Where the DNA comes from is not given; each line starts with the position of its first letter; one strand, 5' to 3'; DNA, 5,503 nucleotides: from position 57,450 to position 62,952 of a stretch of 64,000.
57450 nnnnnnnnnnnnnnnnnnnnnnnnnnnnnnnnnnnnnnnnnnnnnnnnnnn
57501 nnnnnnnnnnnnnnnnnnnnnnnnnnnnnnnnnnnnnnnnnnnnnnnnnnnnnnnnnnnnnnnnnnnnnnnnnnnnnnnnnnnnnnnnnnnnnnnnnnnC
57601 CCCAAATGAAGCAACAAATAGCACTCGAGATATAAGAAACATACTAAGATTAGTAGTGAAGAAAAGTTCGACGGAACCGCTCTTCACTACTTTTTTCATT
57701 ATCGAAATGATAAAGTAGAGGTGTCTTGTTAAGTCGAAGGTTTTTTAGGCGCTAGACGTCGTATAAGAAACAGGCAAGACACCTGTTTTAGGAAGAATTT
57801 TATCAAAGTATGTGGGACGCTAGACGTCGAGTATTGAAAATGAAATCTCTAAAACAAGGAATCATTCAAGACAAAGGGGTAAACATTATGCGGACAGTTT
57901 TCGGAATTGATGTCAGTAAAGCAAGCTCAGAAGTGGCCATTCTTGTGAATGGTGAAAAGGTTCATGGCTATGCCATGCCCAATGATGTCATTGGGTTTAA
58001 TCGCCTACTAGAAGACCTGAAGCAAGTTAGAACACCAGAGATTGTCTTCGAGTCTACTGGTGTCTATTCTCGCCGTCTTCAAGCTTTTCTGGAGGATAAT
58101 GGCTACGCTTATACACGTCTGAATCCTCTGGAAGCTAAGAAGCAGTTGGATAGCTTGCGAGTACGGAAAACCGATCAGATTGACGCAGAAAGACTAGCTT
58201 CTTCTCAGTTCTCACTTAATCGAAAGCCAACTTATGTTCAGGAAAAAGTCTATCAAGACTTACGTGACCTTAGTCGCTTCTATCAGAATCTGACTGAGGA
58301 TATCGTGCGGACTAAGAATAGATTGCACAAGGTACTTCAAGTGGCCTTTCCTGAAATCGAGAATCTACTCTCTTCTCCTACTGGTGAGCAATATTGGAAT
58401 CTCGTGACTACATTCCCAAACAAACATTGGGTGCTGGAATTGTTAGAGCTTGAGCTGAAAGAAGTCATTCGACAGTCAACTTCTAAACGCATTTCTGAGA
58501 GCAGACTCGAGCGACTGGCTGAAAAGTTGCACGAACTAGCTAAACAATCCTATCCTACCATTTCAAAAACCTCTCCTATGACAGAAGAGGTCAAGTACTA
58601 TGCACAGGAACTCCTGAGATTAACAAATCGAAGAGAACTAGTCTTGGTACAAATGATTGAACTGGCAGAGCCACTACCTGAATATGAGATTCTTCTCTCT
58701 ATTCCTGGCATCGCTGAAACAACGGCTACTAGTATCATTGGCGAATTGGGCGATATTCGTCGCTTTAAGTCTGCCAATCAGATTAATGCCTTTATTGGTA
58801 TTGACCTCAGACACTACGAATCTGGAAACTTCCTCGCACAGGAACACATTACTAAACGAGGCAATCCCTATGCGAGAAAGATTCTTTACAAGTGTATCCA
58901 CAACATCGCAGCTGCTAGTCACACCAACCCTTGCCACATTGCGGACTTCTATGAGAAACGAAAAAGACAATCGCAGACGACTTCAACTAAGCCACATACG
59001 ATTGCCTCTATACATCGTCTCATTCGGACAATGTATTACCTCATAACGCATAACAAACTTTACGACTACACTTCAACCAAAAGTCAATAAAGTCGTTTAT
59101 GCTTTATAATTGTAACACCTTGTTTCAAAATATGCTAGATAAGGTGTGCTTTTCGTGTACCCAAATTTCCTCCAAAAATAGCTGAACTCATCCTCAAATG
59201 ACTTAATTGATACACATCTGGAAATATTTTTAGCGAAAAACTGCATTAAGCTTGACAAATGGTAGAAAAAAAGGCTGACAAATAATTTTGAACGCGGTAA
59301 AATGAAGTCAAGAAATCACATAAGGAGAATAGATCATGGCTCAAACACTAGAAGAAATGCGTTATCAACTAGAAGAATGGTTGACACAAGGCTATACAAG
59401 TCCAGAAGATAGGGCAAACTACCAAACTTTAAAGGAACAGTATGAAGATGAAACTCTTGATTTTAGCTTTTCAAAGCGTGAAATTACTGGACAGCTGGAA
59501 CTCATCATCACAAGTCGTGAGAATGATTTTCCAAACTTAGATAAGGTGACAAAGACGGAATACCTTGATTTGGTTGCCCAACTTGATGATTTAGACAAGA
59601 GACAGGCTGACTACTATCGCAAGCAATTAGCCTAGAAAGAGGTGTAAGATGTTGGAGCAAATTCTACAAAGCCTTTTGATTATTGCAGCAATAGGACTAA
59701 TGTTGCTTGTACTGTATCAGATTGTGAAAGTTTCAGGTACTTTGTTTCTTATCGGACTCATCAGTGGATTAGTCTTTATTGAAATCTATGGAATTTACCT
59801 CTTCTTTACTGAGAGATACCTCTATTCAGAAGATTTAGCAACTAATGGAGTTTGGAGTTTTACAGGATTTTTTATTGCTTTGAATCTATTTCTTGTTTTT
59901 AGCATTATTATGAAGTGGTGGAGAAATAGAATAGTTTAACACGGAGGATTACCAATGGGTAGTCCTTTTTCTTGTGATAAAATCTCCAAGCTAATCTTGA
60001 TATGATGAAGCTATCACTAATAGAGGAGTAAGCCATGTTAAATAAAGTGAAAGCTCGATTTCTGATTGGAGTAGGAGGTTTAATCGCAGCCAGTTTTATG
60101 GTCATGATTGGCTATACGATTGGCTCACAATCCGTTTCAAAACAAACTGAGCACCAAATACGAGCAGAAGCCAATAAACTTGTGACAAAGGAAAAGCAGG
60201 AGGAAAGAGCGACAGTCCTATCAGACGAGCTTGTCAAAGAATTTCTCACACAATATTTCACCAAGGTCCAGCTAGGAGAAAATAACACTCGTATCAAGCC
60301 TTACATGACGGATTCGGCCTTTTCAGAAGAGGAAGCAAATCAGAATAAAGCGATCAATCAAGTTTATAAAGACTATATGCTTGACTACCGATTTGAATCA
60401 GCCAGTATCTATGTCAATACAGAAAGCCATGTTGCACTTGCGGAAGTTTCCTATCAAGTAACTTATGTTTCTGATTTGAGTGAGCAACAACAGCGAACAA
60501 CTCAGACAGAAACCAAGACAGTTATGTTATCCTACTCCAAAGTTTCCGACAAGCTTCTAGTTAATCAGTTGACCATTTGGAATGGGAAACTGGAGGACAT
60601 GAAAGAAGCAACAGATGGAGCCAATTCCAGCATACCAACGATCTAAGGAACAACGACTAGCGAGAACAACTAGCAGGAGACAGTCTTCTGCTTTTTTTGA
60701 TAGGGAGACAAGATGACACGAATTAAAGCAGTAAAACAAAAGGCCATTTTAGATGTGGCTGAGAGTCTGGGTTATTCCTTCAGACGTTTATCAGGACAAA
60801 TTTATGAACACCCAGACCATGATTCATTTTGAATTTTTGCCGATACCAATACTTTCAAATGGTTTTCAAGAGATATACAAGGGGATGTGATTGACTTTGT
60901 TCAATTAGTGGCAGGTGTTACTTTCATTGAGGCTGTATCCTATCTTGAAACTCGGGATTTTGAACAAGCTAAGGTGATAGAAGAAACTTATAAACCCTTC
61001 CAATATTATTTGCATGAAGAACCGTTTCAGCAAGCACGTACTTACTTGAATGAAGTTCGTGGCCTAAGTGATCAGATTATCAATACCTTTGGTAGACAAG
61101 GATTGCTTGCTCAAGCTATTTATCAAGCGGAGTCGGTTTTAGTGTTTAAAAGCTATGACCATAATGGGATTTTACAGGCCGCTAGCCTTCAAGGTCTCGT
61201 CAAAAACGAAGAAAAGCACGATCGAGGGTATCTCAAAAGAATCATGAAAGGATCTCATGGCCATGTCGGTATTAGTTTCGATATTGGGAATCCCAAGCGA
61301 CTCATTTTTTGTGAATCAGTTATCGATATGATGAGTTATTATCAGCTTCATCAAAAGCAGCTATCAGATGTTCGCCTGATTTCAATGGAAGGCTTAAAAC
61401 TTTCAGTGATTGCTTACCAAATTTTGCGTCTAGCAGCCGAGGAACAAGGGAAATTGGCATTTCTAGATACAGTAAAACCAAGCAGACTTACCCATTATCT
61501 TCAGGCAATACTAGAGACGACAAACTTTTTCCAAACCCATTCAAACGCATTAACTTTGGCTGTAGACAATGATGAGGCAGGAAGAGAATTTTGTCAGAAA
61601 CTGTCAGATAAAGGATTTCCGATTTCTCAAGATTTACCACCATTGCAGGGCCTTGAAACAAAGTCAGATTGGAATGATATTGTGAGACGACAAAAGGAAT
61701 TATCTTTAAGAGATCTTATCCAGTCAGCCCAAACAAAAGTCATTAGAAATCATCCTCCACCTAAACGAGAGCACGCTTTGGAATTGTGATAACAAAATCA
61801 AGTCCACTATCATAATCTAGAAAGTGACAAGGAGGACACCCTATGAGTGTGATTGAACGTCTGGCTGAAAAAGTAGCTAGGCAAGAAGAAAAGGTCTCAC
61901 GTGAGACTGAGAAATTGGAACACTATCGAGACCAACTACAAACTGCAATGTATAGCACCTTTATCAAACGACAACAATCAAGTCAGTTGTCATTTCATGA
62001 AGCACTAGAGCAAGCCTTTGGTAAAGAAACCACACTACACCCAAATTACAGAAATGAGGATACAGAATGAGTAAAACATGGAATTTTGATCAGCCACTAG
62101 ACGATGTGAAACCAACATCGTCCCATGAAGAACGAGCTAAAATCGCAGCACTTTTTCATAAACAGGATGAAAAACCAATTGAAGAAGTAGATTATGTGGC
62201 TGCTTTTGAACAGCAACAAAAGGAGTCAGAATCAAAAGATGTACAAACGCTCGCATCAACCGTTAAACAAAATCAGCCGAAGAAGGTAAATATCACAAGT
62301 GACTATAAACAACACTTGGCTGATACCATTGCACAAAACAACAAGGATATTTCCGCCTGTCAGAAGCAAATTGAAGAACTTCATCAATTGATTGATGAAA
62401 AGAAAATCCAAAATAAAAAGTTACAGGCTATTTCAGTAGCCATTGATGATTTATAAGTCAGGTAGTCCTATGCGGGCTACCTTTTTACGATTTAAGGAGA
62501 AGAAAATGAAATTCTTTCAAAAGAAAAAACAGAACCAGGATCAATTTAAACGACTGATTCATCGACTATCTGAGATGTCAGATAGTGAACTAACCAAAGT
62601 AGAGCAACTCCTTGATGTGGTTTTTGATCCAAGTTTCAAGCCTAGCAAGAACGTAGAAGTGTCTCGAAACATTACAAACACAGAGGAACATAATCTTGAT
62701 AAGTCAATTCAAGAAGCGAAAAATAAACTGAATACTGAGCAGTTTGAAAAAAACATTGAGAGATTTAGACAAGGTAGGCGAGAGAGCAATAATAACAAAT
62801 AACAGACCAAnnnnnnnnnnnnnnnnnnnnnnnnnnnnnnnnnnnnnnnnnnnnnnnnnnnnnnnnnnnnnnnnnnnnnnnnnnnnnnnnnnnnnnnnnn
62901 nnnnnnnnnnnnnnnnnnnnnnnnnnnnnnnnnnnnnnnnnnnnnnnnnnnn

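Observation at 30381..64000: ICE inserted at the 3' end of rlmD/rumA with a modular T4SS and a large cargo load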

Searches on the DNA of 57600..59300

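Call 55: search_rna_families(source=window, start=57600, end=59300, threshold=evalue, max_evalue=1)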
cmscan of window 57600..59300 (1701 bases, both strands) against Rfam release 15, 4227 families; matches with E-value up to 1: 2.
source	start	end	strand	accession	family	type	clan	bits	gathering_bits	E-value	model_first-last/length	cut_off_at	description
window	57956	58009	-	RF02931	Bacilli-1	Gene; sRNA;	-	20.6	55.6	0.094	1-65/65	no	Bacilli-1 RNA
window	57886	57975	+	RF01952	SOX2OT_exon2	Gene; lncRNA;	-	16.6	45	0.75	1-69/69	no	SOX2 overlapping transcript exon 2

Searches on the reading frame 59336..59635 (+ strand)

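Call 6: search_protein_families(library=pfam, proteins=[window:59336-59635:+], max_evalue=0.01)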
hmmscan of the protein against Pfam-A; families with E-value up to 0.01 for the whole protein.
window:59336-59635:+ (99 aa): 1 family
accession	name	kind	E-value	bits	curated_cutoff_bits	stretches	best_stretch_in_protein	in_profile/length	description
PF19387.4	DUF5962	-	4.6e-43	146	25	1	1-98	1-98/99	Family of unknown function (DUF5962)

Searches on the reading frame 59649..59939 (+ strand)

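Call 6: search_protein_families(library=pfam, proteins=[window:59649-59939:+], max_evalue=0.01)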
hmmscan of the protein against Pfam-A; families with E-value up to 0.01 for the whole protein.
window:59649-59939:+ (96 aa): 1 family
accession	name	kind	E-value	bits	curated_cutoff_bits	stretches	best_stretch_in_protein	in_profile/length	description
PF19391.4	DUF5966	-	5.4e-50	168.6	25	1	2-96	1-95/95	Family of unknown function (DUF5966)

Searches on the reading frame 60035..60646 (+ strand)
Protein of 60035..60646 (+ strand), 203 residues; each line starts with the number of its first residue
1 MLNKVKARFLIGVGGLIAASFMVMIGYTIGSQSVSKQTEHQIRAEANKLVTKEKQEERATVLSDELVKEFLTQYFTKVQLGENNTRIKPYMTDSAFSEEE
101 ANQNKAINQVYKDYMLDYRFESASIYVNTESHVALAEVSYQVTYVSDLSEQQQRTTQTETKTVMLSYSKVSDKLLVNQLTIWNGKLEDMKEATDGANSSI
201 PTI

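Call 6: search_protein_families(library=pfam, proteins=[window:60035-60646:+], max_evalue=0.01)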
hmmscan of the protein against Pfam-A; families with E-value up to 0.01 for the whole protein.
window:60035-60646:+ (203 aa): 2 families
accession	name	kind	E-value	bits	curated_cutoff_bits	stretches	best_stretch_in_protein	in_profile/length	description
PF04335.19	VirB8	-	0.00069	19.9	23.2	1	9-168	21-183/213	VirB8 protein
PF00162.24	PGK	-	0.0099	15.4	27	0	12-69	211-264/379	Phosphoglycerate kinase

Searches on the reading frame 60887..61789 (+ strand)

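Call 6: search_protein_families(library=pfam, proteins=[window:60887-61789:+], max_evalue=0.01)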
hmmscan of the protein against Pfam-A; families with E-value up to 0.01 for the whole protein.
window:60887-61789:+ (300 aa): 4 families
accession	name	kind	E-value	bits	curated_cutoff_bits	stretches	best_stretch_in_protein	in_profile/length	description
PF13155.12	Toprim_2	-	1.3e-10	41.9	22.1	2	213-265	36-87/88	Toprim-like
PF13154.11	DUF3991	-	6.3e-05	23.8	24.5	1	52-123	1-62/74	Protein of unknown function (DUF3991)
PF08275.17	DNAG_N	-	0.0038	17.8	26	0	38-120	2-80/128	DNA primase catalytic core, N-terminal domain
PF13362.12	Toprim_3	-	0.0055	17.6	27.2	0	210-269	33-92/95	Toprim domain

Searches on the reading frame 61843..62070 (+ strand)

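Call 6: search_protein_families(library=pfam, proteins=[window:61843-62070:+], max_evalue=0.01)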
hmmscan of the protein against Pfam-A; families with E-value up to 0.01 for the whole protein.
window:61843-62070:+ (75 aa): 1 family
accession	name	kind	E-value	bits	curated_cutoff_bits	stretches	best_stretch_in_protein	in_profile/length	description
PF19390.4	DUF5965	-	3.1e-47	159.2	25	1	1-73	1-74/74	Family of unknown function (DUF5965)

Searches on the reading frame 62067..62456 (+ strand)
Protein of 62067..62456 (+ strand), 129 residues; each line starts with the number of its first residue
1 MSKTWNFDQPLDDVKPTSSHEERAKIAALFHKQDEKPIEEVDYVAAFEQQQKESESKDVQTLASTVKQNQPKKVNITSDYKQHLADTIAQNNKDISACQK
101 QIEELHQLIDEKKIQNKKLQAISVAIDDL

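Call 6: search_protein_families(library=pfam, proteins=[window:62067-62456:+], max_evalue=0.01)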
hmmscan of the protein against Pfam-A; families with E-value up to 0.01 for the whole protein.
window:62067-62456:+ (129 aa): 3 families
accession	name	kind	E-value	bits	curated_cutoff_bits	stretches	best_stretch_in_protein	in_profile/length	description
PF19370.4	DUF5945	-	2.6e-73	245.1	24.2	1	1-129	1-130/130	Family of unknown function (DUF5945)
PF24554.1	DUF7603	-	0.0078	17.4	27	0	47-107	45-103/110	Domain of unknown function (DUF7603)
PF06785.16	UPF0242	-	0.0088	16.5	33.5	0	39-121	104-178/194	Uncharacterised protein family (UPF0242) N-terminus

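Call 11: find_encoding_contigs(protein=window:62067-62456:+, flank=10000, max_places=10)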
Protein window:62067-62456:+ (129 aa): 25 contigs read that carry it; 4 places shown.
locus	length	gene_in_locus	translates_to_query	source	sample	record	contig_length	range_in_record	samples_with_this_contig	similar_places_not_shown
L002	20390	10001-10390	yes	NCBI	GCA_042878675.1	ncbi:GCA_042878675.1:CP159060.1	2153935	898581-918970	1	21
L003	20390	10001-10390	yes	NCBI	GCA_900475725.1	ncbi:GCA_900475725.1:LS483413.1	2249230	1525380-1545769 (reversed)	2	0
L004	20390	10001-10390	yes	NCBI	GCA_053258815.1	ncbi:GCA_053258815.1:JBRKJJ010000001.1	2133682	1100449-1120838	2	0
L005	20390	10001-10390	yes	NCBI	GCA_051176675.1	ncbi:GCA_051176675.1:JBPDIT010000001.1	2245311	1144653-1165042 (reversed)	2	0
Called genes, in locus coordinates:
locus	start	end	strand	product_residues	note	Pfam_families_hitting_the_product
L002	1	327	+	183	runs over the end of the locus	-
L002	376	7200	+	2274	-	PF07669:Eco57I (faint), PF02384:N6_Mtase, PF28553:WH_1, PF28554:DUF8437, PF04851:ResIII, PF28555:Helicase_dom, PF00176:SNF2-rel_dom (weak), PF00271:Helicase_C (weak), +1 more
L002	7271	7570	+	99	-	PF19387:DUF5962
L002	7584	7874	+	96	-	PF19391:DUF5966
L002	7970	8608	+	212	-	-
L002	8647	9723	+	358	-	PF13155:Toprim_2 (faint)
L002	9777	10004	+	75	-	PF19390:DUF5965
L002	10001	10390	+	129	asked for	PF19370:DUF5945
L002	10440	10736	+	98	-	-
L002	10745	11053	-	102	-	PF19385:DUF5960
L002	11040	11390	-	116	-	-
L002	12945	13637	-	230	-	PF01381:HTH_3, PF12844:HTH_19, PF00717:Peptidase_S24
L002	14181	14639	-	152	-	-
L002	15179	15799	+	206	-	PF03741:TerC (weak), PF03596:Cad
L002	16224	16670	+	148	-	PF03965:Penicillinase_R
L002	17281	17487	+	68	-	PF00403:HMA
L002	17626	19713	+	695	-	PF00122:E1-E2_ATPase, PF00702:Hydrolase, PF08282:Hydrolase_3 (faint)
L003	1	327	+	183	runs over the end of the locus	-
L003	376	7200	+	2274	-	PF07669:Eco57I (faint), PF02384:N6_Mtase, PF28553:WH_1, PF28554:DUF8437, PF04851:ResIII, PF28555:Helicase_dom, PF00176:SNF2-rel_dom (weak), PF00271:Helicase_C (weak), +1 more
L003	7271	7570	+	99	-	PF19387:DUF5962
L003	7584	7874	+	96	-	PF19391:DUF5966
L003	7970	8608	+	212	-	-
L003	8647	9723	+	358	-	PF13155:Toprim_2 (faint)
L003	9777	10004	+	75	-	PF19390:DUF5965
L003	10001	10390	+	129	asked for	PF19370:DUF5945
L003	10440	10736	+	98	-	-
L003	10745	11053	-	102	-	PF19385:DUF5960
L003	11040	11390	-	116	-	-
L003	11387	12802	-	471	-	PF00817:IMS, PF11798:IMS_HHH (weak), PF11799:IMS_C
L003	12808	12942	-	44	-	-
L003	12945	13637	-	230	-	PF01381:HTH_3, PF12844:HTH_19, PF00717:Peptidase_S24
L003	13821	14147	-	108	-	-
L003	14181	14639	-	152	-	-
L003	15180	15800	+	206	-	PF03741:TerC (weak), PF03596:Cad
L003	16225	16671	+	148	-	PF03965:Penicillinase_R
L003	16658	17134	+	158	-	PF00702:Hydrolase, PF12710:HAD (weak), PF08282:Hydrolase_3 (weak)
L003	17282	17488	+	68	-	PF00403:HMA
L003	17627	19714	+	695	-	PF00122:E1-E2_ATPase, PF00702:Hydrolase, PF08282:Hydrolase_3 (faint)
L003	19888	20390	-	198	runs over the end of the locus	PF07314:Lit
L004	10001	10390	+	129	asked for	PF19370:DUF5945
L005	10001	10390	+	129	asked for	PF19370:DUF5945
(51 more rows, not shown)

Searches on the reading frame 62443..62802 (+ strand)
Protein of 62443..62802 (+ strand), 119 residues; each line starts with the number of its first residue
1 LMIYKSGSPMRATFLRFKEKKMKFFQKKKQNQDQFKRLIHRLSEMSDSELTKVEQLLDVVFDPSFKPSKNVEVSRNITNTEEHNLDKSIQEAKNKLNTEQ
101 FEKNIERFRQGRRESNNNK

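Call 6: search_protein_families(library=pfam, proteins=[window:62443-62802:+], max_evalue=0.01)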
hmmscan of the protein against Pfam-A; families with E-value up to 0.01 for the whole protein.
window:62443-62802:+ (119 aa): 0 families

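Call 24: find_encoding_contigs(protein=window:62506-62802:+, flank=10000, max_places=10)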
Protein window:62506-62802:+ (98 aa): 1 contig read that carries it; 1 place shown.
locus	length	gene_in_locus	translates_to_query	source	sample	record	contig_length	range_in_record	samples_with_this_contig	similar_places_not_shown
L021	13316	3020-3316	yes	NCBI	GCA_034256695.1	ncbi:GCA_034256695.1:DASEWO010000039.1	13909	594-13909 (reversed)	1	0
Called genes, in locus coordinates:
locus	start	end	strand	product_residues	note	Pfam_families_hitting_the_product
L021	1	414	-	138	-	?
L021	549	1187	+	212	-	-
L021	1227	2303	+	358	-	PF13155:Toprim_2 (faint)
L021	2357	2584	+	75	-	PF19390:DUF5965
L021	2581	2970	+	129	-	PF19370:DUF5945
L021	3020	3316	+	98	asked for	-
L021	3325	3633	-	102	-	PF19385:DUF5960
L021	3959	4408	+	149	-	PF03965:Penicillinase_R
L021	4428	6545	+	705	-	PF00122:E1-E2_ATPase, PF00702:Hydrolase, PF08282:Hydrolase_3 (faint)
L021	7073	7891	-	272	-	-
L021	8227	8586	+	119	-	-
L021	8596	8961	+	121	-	PF19514:MobC_2 (weak), PF21983:NikA-like, PF05713:MobC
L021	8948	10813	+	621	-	PF03432:Relaxase, PF20874:Relaxase_M, PF11083:Relaxase_C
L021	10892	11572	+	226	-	PF16255:Lipase_GDSL_lke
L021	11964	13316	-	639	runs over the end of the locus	PF12708:Pect-lyase_RHGA_epim, PF13229:Beta_helix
